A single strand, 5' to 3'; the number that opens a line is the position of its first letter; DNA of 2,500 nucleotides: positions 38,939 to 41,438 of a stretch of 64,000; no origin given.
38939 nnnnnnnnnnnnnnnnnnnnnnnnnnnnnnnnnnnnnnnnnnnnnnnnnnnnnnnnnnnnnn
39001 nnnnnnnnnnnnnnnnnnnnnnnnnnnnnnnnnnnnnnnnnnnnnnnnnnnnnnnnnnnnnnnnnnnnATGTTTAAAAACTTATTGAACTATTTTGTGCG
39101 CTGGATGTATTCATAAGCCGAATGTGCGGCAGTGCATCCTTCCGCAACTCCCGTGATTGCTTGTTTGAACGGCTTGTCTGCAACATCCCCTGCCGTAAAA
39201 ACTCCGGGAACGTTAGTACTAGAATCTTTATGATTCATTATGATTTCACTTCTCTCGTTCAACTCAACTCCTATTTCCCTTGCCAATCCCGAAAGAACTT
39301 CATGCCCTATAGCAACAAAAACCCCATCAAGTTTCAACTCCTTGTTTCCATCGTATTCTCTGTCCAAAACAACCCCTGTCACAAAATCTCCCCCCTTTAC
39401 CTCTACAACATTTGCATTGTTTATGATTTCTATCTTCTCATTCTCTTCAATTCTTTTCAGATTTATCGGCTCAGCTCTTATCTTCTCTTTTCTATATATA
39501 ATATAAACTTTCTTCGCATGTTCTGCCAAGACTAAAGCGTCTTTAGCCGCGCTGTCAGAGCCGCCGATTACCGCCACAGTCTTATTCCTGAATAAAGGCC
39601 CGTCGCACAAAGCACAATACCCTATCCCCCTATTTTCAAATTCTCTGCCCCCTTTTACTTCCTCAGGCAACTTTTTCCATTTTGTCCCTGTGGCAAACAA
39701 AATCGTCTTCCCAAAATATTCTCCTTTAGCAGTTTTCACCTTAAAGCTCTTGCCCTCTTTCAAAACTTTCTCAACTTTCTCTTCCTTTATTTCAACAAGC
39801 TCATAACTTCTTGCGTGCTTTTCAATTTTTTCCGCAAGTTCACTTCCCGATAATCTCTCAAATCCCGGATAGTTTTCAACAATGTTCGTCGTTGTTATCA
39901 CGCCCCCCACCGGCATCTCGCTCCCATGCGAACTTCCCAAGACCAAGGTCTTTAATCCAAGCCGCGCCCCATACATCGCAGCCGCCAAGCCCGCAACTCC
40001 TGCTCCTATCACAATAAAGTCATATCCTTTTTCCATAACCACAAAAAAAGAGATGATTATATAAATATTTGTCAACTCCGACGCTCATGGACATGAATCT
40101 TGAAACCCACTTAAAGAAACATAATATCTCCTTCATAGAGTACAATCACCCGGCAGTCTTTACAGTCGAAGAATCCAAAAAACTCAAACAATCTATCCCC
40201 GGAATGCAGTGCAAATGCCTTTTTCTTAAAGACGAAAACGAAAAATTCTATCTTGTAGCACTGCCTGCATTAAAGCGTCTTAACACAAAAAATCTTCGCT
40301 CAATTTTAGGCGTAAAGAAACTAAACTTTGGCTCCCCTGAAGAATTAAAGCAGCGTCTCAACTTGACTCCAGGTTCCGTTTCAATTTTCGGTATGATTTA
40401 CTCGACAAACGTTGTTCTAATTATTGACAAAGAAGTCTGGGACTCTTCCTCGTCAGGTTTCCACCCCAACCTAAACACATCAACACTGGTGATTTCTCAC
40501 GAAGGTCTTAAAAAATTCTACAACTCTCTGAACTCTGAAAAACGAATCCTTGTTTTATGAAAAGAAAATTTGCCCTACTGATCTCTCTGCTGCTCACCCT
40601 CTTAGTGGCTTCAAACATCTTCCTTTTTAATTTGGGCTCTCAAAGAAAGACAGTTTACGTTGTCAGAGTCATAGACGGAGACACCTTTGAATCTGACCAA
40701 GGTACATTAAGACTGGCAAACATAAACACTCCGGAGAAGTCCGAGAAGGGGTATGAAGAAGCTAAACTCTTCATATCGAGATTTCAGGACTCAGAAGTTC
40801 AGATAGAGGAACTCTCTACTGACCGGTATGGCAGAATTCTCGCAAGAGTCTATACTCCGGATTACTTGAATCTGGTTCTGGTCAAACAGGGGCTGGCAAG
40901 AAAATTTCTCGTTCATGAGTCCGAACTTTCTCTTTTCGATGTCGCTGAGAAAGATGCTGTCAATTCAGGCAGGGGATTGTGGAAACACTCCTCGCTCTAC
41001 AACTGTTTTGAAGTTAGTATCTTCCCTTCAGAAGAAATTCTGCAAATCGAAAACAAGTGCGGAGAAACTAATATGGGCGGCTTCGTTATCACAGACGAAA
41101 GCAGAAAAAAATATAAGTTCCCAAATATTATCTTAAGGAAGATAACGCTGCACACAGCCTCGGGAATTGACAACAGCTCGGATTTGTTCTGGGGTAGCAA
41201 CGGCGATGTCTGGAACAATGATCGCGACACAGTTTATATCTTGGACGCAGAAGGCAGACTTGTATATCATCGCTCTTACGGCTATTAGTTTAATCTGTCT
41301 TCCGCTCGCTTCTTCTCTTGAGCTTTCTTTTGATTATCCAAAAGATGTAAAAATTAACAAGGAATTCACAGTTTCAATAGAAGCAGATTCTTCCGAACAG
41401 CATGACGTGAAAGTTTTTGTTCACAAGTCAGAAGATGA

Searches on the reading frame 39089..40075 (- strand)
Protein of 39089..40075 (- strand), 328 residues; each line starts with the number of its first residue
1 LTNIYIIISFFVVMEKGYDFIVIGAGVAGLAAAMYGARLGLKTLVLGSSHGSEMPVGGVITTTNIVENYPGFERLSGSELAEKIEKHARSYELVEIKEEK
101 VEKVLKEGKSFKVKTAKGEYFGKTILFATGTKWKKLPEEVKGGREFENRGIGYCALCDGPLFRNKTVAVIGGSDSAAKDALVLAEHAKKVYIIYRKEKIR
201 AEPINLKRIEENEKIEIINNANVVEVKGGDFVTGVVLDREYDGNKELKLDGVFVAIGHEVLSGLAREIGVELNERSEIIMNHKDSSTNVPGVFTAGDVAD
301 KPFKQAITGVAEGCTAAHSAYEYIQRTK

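Call 87: search_protein_families(library=pfam, proteins=[window:39089-40075:-], max_evalue=0.00001)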
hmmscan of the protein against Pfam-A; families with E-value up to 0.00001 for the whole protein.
window:39089-40075:- (328 aa): 5 families
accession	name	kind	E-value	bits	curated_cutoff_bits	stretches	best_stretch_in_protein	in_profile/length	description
PF07992.20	Pyr_redox_2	-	4.1e-37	128.6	26.1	1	18-313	1-291/291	Pyridine nucleotide-disulphide oxidoreductase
PF13738.12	Pyr_redox_3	-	2.2e-27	96.5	30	1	72-296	75-305/305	Pyridine nucleotide-disulphide oxidoreductase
PF00070.33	Pyr_redox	-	1.9e-11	44.8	22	1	167-237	2-79/82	Pyridine nucleotide-disulphide oxidoreductase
PF01134.28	GIDA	-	7.1e-07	29.1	22.1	0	19-46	1-28/391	Glucose inhibited division protein A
PF01266.30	DAO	-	5.5e-06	26.6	27.9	0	19-47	1-29/353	FAD dependent oxidoreductase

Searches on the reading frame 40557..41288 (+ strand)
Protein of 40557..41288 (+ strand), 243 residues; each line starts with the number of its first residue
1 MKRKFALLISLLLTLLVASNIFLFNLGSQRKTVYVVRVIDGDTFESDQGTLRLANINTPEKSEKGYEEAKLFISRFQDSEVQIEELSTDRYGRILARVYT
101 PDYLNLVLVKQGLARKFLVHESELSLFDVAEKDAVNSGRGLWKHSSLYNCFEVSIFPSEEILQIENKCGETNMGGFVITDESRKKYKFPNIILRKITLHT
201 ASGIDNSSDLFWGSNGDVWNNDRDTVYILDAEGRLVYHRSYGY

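Call 88: search_protein_families(library=pfam, proteins=[window:40557-41288:+], max_evalue=0.00001)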
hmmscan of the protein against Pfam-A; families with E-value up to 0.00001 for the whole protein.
window:40557-41288:+ (243 aa): 2 families
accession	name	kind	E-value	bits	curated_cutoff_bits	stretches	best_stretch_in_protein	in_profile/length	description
PF00565.23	SNase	-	5e-15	56.3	21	1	50-143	1-106/107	Staphylococcal nuclease homologue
PF00932.25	LTD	-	3.3e-07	31.1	34.3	1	160-241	23-107/109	Lamin Tail Domain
